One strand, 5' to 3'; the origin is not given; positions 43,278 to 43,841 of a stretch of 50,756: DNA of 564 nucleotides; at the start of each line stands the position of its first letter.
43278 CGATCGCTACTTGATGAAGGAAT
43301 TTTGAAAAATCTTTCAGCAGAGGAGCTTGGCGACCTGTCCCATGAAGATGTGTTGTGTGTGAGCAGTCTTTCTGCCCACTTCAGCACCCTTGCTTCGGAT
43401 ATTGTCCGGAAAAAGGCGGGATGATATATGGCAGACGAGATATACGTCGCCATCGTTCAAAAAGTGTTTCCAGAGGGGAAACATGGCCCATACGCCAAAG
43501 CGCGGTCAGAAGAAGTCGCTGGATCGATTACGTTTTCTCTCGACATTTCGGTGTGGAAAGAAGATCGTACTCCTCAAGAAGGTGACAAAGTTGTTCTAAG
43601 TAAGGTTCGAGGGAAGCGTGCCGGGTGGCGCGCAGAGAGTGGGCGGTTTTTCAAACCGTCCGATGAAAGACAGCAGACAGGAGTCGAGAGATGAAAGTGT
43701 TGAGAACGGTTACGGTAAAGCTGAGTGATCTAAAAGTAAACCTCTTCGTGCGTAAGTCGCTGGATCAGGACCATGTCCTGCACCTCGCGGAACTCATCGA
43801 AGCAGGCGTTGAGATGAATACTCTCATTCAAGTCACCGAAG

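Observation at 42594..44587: Self-contained three-gene operon: tandem HTH, cold-shock-like OB fold, ParB/Srx-HTH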

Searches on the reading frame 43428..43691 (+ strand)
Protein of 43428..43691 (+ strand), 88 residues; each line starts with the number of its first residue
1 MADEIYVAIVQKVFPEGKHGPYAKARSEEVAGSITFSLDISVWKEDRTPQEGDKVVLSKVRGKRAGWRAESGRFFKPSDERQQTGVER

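Call 3: search_protein_families(library=pfam, proteins=[window:43428-43691:+], max_evalue=1)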
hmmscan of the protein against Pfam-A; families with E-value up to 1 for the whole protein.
window:43428-43691:+ (88 aa): 0 families

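Call 4: search_protein_families(library=padloc, proteins=[window:43428-43691:+], max_evalue=1)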
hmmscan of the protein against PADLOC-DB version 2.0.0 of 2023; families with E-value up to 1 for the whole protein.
window:43428-43691:+ (88 aa): 0 families

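Call 5: search_protein_families(library=phrogs, proteins=[window:43428-43691:+], max_evalue=1)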
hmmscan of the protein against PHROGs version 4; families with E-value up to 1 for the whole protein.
window:43428-43691:+ (88 aa): 0 families

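Call 40: search_protein_families(library=pfam, alignment_id=A6, max_evalue=1)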
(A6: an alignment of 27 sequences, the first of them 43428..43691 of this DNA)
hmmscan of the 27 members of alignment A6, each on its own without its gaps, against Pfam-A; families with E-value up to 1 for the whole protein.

A. member 1, window:43428-43691:+ (88 aa): 0 families

B. families by the number of members that match (of 27 scanned): 7 families
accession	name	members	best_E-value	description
PF25606.1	SH3b_P2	2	0.068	SH3b_P2 domain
PF15072.12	HROB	2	0.2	Homologous recombination OB-fold protein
PF23139.1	OB_YrrC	1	0.021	ATP-dependent DNA helicase YrrC, OB-fold domain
PF08158.18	SDA1_HEAT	1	0.079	SDA1, HEAT repeat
PF08402.16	TOBE_2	1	0.15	TOBE domain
PF10893.13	Phage_186_Fil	1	0.21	Bacteriophage 186, Fil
PF07379.16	DUF1494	1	0.22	Protein of unknown function (DUF1494)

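Call 42: search_solved_structures(query=A6, max_evalue=10, show_alignments=2)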
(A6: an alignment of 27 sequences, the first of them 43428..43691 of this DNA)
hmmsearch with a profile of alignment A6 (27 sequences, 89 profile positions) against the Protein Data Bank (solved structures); distinct sequences matched with E-value up to 10: 4.
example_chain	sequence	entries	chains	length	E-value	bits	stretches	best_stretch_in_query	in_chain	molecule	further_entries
8a9m_A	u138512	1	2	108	0.36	13.9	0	18-45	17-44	Agglutinin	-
3olq_A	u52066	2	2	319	0.77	12.8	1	4-62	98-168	Universal stress protein E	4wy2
2okv_A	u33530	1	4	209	1.1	12.4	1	13-41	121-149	Probable D-tyrosyl-tRNA(Tyr) deacylase 1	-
8a3k_UNK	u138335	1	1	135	1.1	12.3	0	10-46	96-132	sc-apCC-4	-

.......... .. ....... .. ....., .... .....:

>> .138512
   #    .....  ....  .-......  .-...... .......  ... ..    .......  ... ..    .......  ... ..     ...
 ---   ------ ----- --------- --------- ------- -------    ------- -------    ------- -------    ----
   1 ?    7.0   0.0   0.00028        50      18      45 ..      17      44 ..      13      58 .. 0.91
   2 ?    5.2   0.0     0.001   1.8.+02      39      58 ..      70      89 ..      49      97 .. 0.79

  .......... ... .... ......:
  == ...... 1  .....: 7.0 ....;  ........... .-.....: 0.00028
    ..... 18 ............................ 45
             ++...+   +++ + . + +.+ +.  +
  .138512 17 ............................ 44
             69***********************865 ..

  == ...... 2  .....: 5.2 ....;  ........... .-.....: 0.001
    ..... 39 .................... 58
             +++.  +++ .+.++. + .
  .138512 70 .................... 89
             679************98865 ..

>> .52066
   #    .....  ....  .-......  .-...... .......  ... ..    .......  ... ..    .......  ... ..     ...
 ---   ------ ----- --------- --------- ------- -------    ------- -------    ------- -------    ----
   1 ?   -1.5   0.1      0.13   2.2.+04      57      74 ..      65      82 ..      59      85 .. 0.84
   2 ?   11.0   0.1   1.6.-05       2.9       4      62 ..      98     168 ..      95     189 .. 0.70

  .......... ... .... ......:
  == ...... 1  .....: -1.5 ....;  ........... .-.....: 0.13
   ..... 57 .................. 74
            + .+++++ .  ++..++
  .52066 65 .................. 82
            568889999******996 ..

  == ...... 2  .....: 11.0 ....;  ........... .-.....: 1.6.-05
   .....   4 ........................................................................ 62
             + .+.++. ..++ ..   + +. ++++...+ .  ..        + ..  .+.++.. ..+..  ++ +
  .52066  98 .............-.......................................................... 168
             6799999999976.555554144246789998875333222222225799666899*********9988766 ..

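Call 48: search_protein_representatives(protein=window:43428-43691:+)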
Query: 88 residues. Proteins with E-value up to 0.001 (for the whole library): 319; up to 1e-10: 138; up to 1e-30: 2. The best 150 are listed.
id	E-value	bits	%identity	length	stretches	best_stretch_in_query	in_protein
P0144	2.1e-34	133.4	55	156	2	4-71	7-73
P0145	2.9e-31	123.4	50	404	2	7-86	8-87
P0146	1.1e-24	102.3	60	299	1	2-83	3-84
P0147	6.6e-24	99.9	63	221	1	7-84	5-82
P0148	1.2e-23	99.1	61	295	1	7-83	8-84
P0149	2.0e-23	98.4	59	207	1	4-83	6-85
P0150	2.2e-23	98.2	59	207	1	4-83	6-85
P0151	5.2e-23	97.0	55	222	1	2-83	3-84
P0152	5.7e-22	93.7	59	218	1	7-85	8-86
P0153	5.6e-21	90.6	56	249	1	6-83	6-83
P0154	6.4e-21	90.4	56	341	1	7-83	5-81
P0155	9.9e-21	89.8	59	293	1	8-81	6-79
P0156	2.2e-20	88.7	58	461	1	7-83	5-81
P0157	4.1e-20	87.8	58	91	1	7-84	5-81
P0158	4.4e-20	87.7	58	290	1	7-83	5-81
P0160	5.2e-20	87.5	56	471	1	5-83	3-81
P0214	4.4e-14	68.6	53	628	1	6-81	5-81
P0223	8.7e-14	67.6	56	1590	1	8-82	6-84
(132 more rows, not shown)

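Call 49: search_protein_families(library=pfam, proteins=[P0145, P0146, P0147, P0154, P0156, P0160, P0214, P0223, P0144], max_evalue=0.01)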
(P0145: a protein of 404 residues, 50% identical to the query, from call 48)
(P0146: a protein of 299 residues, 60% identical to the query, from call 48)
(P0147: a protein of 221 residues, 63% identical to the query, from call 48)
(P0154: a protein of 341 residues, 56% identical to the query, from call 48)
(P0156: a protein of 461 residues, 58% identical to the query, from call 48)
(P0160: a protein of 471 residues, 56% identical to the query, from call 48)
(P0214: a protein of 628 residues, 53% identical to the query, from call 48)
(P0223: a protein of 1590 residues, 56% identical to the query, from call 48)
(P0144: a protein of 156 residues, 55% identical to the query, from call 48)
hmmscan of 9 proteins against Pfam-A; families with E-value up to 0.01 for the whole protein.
P0145 (404 aa): 0 families

P0146 (299 aa): 0 families

P0147 (221 aa): 1 family
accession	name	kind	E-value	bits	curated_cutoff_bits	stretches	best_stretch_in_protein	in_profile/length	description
PF07175.16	Osteoregulin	-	0.0018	19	22.1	0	142-216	73-150/160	Osteoregulin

P0154 (341 aa): 0 families

P0156 (461 aa): 1 family
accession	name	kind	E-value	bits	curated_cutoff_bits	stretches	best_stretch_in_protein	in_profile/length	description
PF13424.12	TPR_12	-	0.0049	17.5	30.1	0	223-274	10-62/77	Tetratricopeptide repeat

P0160 (471 aa): 0 families

P0214 (628 aa): 1 family
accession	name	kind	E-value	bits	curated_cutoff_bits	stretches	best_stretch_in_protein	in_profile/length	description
PF25393.1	LTM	-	0.0091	16.3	27.5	0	365-383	11-29/42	LUBAC thetering domain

P0223 (1590 aa): 5 families
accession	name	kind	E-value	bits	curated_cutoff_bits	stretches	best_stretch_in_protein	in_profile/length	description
PF17803.7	Cadherin_4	-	2.6e-23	82.8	25.1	3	1269-1328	12-71/71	Bacterial cadherin-like domain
PF17963.7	Big_9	-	6.7e-14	53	23.6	1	1269-1358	2-88/89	Bacterial Ig domain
PF17892.7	Cadherin_5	-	1.1e-06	28.9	26.5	1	1272-1360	6-97/98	Cadherin-like domain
PF02412.23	TSP_3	-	3.3e-05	23.9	25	2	1533-1554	15-36/36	Thrombospondin type 3 repeat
PF21027.3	Sde0182_C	-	0.0014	19.6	27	0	546-572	48-75/83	Cellulose-binding protein Sde0182, C-terminal domain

P0144 (156 aa): 0 families

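Call 69: find_related_loci(query=A6, collection=metagenome_contigs, flank=5000)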
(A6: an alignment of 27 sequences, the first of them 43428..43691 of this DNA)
Query A6 (88 aa) in metagenome_contigs; peptide patterns used: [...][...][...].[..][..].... (x = any residue, [..] = any of these).
325 stretches matched a pattern; 93 encode a relative of the query (tblastn E <= 1e-3); the best 80 are kept; 80 distinct loci.
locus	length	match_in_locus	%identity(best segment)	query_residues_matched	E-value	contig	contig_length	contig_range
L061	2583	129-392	63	1-84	4e-31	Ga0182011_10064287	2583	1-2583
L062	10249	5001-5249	58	1-84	4e-29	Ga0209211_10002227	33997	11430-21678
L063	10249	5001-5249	58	1-84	4e-29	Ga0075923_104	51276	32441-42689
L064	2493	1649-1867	64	6-79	6e-29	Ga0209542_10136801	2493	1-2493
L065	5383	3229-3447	65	6-79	1e-28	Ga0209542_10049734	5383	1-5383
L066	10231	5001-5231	60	8-84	1e-28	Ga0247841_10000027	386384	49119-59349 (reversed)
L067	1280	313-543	58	8-84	2e-28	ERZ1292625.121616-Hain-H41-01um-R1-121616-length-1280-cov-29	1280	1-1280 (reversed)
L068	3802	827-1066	60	6-86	3e-28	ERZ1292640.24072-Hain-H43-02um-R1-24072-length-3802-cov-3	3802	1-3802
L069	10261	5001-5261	56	1-88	7e-28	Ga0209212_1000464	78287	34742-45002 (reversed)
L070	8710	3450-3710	56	1-88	7e-28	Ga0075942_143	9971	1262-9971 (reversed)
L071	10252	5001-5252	55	1-84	9e-28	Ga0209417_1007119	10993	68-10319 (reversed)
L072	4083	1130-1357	62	8-83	1e-27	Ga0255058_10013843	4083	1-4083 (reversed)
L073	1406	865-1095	61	8-84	7e-28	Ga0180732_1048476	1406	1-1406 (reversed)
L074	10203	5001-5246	58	2-84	1e-27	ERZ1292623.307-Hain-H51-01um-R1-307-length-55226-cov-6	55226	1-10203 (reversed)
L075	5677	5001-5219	62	6-79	2e-27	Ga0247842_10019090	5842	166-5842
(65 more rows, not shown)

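Call 70: find_related_loci(query=A6, collection=viral_contigs, flank=6000)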
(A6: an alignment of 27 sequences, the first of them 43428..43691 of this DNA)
Query A6 (88 aa) in viral_contigs; peptide patterns used: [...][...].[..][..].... (x = any residue, [..] = any of these).
35 stretches matched a pattern, but none encodes a relative of the query by tblastn (E <= 1e-3).
